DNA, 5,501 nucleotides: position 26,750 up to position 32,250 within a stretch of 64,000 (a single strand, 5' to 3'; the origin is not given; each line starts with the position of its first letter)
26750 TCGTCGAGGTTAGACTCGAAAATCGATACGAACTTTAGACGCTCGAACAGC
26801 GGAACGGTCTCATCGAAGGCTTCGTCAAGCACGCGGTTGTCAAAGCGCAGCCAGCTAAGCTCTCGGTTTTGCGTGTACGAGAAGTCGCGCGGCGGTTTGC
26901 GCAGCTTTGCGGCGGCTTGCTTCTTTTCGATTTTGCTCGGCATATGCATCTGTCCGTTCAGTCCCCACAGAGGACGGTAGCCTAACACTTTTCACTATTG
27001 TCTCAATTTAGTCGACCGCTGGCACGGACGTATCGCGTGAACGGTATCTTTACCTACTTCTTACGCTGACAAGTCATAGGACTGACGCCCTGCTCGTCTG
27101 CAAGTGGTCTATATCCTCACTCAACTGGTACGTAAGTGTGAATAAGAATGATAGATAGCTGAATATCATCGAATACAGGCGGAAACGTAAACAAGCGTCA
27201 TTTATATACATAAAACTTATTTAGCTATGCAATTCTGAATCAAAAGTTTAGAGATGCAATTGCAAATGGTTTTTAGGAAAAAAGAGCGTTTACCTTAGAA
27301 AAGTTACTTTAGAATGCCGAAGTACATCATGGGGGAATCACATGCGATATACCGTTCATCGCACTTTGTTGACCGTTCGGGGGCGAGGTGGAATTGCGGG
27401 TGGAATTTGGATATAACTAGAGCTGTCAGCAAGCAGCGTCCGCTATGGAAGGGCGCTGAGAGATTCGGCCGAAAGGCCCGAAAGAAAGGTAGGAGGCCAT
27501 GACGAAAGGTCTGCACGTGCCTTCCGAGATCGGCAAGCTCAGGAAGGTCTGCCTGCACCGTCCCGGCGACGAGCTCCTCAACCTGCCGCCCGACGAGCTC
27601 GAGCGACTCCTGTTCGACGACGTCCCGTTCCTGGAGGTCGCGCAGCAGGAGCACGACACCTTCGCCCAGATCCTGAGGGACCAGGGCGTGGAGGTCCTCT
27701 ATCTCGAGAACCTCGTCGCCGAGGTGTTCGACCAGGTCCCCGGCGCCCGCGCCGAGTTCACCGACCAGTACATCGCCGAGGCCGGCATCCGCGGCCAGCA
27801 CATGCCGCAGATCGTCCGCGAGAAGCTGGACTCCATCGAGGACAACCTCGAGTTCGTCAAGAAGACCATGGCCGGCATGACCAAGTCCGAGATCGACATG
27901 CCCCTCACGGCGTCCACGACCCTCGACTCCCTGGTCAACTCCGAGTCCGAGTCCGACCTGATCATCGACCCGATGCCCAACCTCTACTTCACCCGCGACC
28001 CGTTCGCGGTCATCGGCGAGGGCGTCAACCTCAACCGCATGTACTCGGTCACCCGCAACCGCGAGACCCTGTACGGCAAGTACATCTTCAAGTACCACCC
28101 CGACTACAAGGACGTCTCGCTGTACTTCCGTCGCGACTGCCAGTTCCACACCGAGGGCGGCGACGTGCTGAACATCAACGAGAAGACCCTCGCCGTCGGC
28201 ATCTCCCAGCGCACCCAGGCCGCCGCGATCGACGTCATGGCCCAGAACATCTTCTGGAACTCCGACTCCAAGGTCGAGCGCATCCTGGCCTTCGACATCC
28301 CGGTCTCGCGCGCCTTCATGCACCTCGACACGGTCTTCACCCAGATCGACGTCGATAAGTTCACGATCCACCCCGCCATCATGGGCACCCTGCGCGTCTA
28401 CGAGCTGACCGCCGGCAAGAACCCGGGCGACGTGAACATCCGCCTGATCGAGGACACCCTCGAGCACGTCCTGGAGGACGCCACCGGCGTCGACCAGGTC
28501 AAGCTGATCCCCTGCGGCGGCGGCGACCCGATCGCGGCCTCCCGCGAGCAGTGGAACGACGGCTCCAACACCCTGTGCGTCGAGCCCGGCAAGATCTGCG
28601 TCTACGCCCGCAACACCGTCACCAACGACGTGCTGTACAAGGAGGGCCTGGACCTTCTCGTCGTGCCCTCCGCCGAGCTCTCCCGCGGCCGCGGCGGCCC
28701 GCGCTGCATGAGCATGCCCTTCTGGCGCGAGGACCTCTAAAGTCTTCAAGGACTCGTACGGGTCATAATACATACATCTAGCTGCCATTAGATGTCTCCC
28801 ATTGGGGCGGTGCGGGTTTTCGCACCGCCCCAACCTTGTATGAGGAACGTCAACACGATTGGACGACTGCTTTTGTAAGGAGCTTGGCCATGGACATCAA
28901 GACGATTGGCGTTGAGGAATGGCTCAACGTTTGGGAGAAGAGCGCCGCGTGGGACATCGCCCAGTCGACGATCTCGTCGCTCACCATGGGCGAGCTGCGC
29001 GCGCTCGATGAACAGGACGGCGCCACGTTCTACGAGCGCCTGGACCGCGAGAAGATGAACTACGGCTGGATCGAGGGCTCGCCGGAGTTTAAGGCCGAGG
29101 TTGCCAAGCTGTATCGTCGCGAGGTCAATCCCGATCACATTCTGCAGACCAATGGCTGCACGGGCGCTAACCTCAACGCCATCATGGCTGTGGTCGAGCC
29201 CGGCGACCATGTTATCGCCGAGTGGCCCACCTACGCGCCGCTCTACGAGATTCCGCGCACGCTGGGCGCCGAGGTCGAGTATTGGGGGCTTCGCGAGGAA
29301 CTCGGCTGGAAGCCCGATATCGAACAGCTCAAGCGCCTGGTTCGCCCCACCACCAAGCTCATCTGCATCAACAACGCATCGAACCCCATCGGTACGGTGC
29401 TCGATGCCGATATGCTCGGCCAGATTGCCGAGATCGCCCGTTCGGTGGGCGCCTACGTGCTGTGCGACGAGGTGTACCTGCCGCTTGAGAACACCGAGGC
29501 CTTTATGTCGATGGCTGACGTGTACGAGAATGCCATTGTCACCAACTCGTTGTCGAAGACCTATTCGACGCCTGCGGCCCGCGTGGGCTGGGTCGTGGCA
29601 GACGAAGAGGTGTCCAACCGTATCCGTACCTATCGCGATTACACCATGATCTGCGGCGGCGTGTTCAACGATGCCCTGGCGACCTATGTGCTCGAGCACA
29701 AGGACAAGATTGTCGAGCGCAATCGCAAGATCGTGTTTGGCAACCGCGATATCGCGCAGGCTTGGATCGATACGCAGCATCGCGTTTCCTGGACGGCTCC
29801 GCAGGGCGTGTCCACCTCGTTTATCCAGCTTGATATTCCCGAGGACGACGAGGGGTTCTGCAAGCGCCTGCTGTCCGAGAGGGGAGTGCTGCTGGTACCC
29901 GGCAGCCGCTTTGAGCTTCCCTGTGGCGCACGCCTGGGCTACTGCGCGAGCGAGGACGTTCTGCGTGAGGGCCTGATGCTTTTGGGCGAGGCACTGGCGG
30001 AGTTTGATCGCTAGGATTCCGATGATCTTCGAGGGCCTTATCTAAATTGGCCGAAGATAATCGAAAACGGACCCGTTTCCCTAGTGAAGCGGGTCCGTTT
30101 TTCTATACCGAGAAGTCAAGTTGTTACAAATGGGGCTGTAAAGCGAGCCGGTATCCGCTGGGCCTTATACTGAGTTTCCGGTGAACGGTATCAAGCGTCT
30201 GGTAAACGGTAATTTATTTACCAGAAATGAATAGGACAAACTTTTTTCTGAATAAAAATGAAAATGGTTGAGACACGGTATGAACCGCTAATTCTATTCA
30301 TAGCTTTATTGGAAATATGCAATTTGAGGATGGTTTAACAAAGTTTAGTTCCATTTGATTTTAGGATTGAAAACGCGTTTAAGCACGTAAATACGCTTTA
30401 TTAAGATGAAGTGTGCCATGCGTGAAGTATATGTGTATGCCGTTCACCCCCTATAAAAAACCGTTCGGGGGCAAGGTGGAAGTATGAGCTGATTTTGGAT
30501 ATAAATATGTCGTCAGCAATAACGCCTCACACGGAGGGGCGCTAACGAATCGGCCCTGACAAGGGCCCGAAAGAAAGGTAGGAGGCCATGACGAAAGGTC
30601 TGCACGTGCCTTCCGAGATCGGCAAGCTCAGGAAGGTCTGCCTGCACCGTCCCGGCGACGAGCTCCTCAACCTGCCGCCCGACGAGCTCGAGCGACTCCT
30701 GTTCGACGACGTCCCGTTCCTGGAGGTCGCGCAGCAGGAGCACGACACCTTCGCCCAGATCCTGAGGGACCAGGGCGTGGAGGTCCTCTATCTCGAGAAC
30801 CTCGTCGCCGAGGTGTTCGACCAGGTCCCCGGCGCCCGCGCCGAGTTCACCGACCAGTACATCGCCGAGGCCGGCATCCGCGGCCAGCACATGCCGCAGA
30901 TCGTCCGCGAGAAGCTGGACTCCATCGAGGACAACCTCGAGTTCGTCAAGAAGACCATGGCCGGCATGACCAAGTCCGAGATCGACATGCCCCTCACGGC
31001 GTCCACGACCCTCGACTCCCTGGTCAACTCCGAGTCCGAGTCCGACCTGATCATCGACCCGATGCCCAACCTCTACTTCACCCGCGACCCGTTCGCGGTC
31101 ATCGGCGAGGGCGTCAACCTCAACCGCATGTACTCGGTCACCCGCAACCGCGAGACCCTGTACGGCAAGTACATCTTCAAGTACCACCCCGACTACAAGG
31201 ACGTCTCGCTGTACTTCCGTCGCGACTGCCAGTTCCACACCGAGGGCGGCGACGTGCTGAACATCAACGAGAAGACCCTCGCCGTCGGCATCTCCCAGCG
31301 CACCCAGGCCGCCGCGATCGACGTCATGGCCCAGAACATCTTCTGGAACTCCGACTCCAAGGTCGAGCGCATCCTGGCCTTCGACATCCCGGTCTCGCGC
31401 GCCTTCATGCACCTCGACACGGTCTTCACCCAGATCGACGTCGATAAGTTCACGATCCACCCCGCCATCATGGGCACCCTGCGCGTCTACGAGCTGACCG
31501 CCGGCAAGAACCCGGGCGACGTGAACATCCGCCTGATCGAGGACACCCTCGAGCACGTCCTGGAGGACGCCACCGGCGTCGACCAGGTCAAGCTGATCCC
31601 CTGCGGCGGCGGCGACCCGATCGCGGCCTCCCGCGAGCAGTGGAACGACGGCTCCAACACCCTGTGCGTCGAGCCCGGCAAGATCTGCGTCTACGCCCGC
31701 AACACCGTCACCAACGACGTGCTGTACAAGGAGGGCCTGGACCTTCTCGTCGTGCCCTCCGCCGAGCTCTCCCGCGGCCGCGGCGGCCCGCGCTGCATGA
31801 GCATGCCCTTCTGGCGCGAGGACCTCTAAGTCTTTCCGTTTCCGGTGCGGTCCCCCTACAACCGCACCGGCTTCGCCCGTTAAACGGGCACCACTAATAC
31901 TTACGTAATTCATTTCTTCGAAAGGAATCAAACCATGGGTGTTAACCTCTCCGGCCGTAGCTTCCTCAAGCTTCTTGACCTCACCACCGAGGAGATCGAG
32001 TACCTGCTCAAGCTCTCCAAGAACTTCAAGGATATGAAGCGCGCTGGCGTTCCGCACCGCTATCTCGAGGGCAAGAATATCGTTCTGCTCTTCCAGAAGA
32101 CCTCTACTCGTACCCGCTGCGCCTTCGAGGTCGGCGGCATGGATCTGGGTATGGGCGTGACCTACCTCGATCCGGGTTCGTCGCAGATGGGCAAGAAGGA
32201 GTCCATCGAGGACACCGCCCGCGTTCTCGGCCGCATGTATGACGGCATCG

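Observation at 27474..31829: Two 100%-identical arcA coding copies with only ~75%-identical promoters: signature of gene conversion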

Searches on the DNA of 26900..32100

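Call 30: search_rna_families(source=window, start=26900, end=32100, threshold=evalue, max_evalue=1)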
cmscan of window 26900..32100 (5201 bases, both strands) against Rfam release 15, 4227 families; matches with E-value up to 1: 0.
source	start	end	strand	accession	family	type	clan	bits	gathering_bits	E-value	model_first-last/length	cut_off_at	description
